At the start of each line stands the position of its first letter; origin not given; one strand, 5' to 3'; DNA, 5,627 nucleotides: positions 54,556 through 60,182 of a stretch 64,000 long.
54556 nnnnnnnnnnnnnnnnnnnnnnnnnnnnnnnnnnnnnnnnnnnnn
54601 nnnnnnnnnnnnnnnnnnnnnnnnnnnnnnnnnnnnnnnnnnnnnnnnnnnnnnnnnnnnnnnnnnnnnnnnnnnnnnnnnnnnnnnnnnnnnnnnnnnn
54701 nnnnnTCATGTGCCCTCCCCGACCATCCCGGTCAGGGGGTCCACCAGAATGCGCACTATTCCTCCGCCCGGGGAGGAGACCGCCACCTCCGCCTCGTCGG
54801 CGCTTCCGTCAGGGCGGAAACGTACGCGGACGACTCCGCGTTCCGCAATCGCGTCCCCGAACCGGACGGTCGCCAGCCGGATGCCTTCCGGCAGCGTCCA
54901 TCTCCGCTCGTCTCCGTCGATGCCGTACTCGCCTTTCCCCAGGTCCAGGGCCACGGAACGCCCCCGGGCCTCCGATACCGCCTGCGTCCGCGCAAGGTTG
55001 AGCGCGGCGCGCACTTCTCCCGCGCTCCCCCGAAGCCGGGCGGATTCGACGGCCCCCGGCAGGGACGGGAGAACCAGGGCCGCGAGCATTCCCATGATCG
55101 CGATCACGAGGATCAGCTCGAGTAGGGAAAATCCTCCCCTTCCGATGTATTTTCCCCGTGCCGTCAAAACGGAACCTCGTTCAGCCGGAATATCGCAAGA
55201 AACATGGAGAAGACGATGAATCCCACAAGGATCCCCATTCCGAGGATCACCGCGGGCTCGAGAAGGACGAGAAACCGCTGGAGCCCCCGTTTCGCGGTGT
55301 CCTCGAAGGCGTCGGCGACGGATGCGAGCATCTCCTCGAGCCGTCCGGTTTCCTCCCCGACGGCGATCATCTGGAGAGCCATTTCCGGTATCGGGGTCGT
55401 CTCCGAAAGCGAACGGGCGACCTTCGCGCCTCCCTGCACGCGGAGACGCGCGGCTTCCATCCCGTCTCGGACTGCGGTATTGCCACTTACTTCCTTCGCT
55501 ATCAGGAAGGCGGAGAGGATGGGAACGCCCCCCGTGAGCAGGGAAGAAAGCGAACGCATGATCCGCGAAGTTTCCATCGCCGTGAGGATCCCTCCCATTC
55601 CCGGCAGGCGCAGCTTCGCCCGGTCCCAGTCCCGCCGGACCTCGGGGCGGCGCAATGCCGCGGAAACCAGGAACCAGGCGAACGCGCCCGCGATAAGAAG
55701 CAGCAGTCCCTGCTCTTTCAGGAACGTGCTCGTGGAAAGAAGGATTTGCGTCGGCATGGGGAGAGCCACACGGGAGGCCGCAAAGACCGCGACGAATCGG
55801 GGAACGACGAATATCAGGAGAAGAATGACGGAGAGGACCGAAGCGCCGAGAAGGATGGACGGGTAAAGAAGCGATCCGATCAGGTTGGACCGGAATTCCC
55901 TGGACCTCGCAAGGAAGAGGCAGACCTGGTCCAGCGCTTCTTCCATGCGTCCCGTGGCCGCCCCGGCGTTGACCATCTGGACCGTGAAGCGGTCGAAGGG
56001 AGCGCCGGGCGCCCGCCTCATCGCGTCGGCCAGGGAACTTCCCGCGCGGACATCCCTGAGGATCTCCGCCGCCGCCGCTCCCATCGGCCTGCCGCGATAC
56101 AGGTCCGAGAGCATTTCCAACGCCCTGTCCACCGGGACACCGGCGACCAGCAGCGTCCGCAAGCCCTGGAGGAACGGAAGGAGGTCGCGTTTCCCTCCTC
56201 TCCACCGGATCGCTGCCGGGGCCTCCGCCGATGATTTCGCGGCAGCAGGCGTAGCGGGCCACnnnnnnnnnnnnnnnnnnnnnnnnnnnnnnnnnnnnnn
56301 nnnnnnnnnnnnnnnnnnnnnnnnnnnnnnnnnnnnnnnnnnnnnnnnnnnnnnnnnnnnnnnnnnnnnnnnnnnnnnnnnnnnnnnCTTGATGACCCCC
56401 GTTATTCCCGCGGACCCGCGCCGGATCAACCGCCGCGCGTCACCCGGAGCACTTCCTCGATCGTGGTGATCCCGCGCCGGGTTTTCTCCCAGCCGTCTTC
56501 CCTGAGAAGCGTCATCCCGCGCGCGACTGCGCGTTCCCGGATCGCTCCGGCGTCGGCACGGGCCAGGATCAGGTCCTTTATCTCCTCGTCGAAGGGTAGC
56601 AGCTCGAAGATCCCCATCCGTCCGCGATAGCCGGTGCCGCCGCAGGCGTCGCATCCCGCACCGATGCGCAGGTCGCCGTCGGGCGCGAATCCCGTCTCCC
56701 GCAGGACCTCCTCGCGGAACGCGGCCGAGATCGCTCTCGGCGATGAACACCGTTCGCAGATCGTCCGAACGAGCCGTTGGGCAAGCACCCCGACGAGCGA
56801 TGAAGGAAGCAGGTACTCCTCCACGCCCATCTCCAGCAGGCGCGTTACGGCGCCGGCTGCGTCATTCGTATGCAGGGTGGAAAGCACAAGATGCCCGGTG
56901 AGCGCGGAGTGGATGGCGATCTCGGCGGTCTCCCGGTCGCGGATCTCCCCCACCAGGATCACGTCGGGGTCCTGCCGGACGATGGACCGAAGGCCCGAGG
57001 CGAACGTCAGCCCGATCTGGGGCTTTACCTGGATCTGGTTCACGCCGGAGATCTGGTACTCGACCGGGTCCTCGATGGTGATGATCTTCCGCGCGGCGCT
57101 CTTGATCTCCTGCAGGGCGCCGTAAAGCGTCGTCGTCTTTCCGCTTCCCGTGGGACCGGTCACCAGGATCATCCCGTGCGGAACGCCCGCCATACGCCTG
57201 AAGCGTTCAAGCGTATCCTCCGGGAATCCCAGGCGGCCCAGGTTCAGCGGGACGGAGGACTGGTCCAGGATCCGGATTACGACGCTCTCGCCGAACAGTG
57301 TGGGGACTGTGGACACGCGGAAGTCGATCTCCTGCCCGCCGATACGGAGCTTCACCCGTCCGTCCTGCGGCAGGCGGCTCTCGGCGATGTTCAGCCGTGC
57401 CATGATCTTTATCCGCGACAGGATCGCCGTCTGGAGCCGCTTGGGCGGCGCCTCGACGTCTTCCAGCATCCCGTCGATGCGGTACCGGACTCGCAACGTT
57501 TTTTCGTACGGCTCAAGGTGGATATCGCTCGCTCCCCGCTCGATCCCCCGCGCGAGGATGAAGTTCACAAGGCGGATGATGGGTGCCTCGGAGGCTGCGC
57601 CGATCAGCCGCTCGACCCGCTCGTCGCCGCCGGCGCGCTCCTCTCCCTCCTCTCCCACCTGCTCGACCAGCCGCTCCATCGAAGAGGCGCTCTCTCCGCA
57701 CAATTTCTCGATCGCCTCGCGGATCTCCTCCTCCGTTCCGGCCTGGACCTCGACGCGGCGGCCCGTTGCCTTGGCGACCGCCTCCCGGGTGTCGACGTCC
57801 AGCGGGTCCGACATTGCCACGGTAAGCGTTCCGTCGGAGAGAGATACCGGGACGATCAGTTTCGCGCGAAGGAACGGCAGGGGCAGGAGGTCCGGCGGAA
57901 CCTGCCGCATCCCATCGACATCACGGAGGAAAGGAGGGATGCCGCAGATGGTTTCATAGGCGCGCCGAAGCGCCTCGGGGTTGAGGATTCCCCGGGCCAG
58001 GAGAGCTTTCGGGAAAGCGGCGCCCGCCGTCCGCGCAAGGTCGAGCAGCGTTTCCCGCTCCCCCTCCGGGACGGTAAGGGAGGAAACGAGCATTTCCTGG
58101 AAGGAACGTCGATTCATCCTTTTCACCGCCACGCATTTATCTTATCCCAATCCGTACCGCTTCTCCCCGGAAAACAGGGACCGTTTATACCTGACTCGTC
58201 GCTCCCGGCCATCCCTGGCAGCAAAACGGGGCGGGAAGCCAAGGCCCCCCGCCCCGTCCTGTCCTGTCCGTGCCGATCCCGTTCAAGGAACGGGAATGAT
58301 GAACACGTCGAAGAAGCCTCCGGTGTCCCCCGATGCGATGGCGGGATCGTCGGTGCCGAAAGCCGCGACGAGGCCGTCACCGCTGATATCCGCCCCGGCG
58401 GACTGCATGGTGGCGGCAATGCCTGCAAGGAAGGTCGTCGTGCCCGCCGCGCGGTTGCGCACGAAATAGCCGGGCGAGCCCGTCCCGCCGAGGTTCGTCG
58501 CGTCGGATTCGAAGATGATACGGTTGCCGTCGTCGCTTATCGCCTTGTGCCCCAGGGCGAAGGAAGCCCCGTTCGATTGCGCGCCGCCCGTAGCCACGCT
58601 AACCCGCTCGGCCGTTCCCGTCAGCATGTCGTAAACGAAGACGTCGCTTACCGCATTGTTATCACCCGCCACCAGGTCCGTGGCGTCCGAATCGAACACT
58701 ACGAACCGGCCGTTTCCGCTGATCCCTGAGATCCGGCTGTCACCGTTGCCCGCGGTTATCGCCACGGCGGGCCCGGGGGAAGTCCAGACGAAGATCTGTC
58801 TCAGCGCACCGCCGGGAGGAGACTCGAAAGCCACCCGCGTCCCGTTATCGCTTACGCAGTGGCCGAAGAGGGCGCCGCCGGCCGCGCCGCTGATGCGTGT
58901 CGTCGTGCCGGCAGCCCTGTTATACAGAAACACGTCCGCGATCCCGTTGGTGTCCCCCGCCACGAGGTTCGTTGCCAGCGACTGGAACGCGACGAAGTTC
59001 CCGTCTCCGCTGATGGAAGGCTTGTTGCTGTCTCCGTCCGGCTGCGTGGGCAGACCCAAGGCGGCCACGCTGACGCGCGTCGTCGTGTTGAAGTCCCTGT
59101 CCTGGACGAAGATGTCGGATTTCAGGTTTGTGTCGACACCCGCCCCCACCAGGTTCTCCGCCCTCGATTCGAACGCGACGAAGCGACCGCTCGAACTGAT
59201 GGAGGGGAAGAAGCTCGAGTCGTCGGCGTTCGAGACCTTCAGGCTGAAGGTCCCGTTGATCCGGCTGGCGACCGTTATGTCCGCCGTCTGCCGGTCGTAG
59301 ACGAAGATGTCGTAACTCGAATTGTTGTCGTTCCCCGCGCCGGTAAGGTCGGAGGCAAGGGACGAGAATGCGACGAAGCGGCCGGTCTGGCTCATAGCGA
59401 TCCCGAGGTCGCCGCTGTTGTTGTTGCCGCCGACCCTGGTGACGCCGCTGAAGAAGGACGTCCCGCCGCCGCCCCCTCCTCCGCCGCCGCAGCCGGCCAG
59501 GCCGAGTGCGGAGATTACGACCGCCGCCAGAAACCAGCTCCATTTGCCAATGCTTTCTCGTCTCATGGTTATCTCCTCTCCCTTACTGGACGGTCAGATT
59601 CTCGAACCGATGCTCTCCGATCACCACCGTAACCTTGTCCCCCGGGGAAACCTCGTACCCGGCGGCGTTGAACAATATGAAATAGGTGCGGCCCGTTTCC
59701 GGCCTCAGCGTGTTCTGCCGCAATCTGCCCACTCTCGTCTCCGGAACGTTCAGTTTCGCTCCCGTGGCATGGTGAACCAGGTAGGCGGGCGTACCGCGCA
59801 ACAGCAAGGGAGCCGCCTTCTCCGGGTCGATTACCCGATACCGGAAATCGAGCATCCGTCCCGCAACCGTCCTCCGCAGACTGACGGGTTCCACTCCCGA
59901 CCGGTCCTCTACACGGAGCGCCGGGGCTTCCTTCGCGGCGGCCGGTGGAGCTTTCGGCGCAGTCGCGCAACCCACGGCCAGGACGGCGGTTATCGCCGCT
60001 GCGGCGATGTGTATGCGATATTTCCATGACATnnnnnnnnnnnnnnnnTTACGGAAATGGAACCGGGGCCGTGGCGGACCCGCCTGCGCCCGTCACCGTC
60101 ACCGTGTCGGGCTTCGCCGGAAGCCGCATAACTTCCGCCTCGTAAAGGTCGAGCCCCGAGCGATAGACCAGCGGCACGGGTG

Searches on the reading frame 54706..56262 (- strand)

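Call 39: search_protein_families(library=pfam, proteins=[window:54706-56262:-], max_evalue=0.01)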
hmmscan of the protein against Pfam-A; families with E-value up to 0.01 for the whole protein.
window:54706-56262:- (518 aa): 2 families
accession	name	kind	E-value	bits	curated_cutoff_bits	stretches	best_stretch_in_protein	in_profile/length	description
PF12019.13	GspH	-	0.00021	22.2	21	1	414-508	2-105/108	Type II transport protein GspH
PF07963.17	N_methyl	-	0.00072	19.5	21.2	1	375-398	4-27/27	Prokaryotic N-terminal methylation motif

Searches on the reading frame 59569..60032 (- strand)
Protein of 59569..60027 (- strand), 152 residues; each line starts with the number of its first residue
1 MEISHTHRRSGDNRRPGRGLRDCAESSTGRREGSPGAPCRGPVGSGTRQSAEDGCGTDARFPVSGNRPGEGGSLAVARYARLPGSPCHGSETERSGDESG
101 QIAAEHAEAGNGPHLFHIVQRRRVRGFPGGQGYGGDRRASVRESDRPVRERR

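Call 39: search_protein_families(library=pfam, proteins=[window:59569-60027:-], max_evalue=0.01)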
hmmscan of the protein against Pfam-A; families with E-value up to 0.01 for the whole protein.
window:59569-60027:- (152 aa): 0 families

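Call 66: search_protein_families(library=ncbifam, proteins=[window:59569-60027:-], max_evalue=0.01)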
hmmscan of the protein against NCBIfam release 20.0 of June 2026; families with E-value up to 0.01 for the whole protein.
window:59569-60027:- (152 aa): 0 families

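Call 87: search_protein_families(library=pfam, proteins=[window:59586-60032:-], max_evalue=0.01)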
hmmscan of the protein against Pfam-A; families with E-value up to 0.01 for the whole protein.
window:59586-60032:- (149 aa): 0 families
